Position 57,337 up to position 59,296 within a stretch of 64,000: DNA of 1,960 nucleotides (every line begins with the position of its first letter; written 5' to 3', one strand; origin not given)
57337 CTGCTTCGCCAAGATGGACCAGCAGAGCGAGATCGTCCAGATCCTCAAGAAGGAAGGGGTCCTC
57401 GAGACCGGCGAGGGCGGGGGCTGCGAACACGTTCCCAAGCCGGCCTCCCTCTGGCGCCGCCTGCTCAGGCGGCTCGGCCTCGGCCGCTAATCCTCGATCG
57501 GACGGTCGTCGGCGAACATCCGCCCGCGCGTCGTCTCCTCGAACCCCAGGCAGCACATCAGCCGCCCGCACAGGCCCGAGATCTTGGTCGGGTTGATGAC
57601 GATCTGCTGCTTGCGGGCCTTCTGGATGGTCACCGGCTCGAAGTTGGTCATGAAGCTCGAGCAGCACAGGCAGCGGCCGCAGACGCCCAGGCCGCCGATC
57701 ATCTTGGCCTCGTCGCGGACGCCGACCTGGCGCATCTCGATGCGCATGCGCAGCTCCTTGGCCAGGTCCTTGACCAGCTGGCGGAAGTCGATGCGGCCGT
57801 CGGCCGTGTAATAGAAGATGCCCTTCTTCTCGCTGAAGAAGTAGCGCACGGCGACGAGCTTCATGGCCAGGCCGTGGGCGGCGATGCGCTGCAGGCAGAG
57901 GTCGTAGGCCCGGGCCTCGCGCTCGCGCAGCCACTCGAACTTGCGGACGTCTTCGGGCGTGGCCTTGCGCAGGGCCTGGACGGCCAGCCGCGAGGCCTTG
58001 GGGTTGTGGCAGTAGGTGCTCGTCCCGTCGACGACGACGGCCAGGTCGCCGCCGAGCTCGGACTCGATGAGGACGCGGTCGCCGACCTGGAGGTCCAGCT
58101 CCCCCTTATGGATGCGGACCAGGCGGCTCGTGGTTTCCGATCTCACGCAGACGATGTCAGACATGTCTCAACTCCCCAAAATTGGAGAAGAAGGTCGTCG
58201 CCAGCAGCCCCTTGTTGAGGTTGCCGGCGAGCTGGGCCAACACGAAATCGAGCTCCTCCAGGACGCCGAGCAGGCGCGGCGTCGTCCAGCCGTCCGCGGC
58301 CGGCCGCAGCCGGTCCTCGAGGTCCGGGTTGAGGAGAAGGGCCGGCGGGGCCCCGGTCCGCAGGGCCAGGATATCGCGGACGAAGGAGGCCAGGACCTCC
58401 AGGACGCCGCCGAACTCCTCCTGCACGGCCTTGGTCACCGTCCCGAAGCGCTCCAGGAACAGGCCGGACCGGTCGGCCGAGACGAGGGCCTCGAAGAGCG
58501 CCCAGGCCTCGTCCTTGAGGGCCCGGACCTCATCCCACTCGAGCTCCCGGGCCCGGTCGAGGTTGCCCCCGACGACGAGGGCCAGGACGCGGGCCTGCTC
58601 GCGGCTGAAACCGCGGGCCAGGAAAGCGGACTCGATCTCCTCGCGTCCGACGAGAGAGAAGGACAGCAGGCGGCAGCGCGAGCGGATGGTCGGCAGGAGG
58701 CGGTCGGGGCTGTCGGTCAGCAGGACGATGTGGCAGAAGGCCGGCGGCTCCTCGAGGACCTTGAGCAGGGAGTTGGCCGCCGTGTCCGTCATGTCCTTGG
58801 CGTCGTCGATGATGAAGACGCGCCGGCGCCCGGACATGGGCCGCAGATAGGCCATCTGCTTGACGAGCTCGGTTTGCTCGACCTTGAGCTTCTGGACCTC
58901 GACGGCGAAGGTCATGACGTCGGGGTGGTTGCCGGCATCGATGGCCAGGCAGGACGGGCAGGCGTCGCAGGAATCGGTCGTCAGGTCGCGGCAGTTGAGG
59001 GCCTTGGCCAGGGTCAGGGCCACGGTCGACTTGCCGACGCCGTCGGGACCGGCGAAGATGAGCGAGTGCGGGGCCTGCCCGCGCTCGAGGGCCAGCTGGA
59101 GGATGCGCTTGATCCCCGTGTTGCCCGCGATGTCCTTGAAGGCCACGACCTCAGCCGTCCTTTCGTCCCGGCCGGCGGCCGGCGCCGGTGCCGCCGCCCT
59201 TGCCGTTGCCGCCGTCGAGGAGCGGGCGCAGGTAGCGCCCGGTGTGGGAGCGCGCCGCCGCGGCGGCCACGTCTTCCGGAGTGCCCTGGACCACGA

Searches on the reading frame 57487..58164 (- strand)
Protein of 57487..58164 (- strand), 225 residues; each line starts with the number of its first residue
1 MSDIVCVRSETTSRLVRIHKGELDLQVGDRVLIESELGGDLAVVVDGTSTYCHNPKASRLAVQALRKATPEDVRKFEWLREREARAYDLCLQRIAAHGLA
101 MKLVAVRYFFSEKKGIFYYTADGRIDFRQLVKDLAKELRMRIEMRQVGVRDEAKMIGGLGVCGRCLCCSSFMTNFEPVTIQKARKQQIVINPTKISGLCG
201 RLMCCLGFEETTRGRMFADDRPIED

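Call 78: search_protein_families(library=pfam, proteins=[window:57487-58164:-], max_evalue=0.00001)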
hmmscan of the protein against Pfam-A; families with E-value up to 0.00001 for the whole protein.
window:57487-58164:- (225 aa): 1 family
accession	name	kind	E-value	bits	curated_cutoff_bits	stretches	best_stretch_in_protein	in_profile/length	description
PF04468.17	PSP1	-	4.1e-32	110.8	27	1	64-147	3-86/86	PSP1 C-terminal conserved region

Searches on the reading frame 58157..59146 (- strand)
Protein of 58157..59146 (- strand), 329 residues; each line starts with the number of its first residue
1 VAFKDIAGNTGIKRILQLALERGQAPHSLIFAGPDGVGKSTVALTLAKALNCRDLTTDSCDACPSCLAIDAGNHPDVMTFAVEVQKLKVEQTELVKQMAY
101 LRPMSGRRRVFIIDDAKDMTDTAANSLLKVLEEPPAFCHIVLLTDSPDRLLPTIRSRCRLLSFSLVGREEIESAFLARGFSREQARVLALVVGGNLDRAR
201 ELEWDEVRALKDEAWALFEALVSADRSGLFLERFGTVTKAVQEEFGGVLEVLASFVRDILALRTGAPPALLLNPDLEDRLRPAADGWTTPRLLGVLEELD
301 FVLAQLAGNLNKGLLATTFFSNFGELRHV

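Call 78: search_protein_families(library=pfam, proteins=[window:58157-59146:-], max_evalue=0.00001)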
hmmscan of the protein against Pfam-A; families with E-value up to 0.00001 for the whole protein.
window:58157-59146:- (329 aa): 4 families
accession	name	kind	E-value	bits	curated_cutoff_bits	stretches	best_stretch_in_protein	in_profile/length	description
PF13177.12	DNA_pol3_delta2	-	4.2e-47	160.6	27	1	11-164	4-158/161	DNA polymerase III, delta subunit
PF00004.35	AAA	-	2.5e-07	31.6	21.2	1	29-159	1-124/131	ATPase family associated with various cellular activities (AAA)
PF13401.12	AAA_22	-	3.4e-06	27.8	27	0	28-132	7-109/130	AAA domain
PF07728.20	AAA_5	-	4.7e-06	27.1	22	0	29-133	2-92/139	AAA domain (dynein-related subfamily)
